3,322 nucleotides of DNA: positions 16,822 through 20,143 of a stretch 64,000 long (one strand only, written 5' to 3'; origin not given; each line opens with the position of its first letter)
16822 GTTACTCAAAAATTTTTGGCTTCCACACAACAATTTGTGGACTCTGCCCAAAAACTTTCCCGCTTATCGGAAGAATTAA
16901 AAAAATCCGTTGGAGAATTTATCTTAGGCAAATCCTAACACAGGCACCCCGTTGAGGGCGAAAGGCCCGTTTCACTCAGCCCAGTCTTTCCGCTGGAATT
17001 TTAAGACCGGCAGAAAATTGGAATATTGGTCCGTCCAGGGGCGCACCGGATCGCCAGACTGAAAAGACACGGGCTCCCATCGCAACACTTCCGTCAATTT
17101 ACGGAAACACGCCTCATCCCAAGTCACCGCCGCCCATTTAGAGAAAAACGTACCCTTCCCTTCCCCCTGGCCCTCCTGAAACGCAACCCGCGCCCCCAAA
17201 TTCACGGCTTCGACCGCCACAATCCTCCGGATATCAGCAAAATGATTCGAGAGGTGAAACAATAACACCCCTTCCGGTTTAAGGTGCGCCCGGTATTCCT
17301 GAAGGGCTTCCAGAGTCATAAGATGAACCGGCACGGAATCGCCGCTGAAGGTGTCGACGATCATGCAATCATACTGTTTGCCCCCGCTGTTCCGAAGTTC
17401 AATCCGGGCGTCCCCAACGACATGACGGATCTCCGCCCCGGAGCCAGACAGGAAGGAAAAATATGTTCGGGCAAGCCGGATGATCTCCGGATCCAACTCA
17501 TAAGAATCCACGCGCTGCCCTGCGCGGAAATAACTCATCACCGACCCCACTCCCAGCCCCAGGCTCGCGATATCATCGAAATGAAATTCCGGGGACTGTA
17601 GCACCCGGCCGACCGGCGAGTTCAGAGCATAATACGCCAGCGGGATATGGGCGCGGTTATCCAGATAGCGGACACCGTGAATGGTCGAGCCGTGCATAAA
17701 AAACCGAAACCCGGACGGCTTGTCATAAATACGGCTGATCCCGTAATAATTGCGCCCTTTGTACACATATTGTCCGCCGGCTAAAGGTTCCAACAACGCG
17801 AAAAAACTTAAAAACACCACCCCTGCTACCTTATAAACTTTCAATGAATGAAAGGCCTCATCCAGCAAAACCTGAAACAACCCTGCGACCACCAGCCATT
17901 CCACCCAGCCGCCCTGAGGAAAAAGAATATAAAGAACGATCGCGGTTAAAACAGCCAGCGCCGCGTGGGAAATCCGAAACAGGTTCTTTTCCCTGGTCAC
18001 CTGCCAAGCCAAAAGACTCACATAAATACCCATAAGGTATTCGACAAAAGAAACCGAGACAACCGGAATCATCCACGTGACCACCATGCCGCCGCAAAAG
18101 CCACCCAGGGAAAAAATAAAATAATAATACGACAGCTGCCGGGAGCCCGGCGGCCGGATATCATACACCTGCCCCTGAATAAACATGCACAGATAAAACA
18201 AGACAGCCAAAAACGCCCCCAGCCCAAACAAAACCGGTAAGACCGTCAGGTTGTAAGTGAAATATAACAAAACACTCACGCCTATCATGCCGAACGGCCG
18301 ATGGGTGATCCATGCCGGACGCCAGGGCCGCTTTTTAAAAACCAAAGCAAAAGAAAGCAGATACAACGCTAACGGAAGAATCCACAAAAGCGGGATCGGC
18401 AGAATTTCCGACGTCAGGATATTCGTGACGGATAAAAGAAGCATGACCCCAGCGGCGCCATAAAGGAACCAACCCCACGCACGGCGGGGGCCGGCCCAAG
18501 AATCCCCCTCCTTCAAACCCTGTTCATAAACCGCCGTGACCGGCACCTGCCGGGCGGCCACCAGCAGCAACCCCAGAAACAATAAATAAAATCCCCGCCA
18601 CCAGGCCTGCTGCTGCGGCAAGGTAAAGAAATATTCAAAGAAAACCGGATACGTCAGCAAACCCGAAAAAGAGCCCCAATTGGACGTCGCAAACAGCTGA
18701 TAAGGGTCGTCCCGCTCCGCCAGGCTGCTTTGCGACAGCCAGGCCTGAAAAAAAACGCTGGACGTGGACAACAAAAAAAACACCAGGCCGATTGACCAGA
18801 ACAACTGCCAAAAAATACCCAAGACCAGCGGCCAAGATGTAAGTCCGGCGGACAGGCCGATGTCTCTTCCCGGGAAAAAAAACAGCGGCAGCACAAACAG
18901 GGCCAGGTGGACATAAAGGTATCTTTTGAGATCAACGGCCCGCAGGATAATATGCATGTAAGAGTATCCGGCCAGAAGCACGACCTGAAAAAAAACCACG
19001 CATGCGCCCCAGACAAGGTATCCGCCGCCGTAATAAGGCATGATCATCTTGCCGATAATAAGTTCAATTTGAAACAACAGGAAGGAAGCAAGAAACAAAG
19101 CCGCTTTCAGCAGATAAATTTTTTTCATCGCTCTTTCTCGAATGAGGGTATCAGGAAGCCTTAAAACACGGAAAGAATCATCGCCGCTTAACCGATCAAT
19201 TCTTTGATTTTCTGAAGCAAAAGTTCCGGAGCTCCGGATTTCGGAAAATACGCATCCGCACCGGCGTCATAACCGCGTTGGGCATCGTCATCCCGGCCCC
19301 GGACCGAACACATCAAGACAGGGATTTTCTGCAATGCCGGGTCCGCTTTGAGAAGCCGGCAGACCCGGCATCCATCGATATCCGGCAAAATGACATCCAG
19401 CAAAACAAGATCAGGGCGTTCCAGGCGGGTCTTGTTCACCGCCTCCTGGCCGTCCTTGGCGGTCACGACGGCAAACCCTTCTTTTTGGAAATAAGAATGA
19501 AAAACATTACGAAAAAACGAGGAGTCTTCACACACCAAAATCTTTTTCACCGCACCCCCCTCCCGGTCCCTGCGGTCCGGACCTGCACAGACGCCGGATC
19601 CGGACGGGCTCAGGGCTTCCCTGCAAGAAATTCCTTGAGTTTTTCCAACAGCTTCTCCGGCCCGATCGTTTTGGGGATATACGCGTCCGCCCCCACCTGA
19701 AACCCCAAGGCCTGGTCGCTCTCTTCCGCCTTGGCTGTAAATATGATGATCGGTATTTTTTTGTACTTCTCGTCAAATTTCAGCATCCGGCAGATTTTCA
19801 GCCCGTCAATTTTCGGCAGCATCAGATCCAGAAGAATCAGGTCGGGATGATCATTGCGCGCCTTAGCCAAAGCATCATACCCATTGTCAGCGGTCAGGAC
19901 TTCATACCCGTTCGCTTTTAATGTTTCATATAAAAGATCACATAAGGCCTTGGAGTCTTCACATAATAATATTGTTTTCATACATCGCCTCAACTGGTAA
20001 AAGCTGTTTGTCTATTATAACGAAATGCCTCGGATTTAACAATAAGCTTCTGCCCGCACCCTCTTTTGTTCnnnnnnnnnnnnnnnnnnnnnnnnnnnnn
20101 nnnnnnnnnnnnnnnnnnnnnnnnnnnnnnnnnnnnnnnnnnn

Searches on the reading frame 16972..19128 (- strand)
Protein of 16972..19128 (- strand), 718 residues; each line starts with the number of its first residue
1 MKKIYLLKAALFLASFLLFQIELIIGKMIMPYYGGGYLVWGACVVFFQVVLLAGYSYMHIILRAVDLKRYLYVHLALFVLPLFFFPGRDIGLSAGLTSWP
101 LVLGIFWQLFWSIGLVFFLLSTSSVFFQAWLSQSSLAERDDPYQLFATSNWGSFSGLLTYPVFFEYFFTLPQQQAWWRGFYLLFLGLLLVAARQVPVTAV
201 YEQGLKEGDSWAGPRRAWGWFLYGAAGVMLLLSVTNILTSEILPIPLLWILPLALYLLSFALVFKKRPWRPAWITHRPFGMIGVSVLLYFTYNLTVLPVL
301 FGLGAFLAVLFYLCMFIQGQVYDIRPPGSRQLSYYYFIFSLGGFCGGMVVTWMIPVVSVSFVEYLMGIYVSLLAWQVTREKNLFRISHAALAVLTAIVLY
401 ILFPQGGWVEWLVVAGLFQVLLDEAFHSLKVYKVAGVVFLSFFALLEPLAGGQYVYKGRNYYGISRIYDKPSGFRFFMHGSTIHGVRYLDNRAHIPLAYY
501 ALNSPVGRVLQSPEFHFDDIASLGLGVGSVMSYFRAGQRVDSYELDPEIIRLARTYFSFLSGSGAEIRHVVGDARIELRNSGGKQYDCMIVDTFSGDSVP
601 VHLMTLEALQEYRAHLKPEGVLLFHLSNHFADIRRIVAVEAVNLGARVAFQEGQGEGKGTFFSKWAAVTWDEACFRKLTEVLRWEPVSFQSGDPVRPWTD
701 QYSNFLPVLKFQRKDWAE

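Call 4: search_protein_families(library=pfam, proteins=[window:16972-19128:-], max_evalue=0.01)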
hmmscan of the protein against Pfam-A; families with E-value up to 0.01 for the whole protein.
window:16972-19128:- (718 aa): 0 families

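Call 5: search_protein_families(library=ncbifam, proteins=[window:16972-19128:-], max_evalue=0.01)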
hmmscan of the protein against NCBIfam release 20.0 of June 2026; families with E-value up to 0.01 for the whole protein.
window:16972-19128:- (718 aa): 3 families
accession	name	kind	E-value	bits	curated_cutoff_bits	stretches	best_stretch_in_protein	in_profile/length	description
NF037959.1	MFS_SpdSyn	subfamily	2e-16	59.8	40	1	540-640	302-399/480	fused MFS/spermidine synthase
NF003380.0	PRK04457.1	equivalog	1.6e-07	30.6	304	1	518-626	71-180/265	polyamine aminopropyltransferase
NF002010.0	PRK00811.1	equivalog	3.6e-05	23.1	260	1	538-637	103-204/287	polyamine aminopropyltransferase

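Call 64: search_protein_families(library=pfam, proteins=[window:16972-19128:-], max_evalue=0.01)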
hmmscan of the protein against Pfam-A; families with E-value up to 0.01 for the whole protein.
window:16972-19128:- (718 aa): 0 families

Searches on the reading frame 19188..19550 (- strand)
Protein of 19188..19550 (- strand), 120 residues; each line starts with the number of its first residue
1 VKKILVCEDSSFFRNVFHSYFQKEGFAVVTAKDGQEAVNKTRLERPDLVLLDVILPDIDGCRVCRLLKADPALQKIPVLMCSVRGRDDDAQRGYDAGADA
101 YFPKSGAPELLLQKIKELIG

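Call 62: search_protein_families(library=pfam, proteins=[window:19188-19550:-], max_evalue=0.001)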
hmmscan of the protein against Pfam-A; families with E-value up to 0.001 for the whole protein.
window:19188-19550:- (120 aa): 1 family
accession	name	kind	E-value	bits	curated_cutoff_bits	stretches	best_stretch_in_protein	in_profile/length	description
PF00072.30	Response_reg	-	1.4e-25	90.1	30.2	1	4-116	1-111/111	Response regulator receiver domain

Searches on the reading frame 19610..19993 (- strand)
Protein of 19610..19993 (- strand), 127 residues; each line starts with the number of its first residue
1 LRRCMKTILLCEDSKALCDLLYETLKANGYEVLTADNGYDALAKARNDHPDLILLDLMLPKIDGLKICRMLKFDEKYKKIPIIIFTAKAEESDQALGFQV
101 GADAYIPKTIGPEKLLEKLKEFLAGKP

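Call 62: search_protein_families(library=pfam, proteins=[window:19610-19993:-], max_evalue=0.001)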
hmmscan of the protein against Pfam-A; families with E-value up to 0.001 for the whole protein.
window:19610-19993:- (127 aa): 2 families
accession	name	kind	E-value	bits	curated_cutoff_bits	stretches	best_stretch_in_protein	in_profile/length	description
PF00072.30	Response_reg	-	1.5e-27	96.4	30.2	1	8-119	1-110/111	Response regulator receiver domain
PF23198.2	PDE8A_N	-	0.00071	20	29.6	1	5-91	10-97/147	PDE8A-like, N-terminal domain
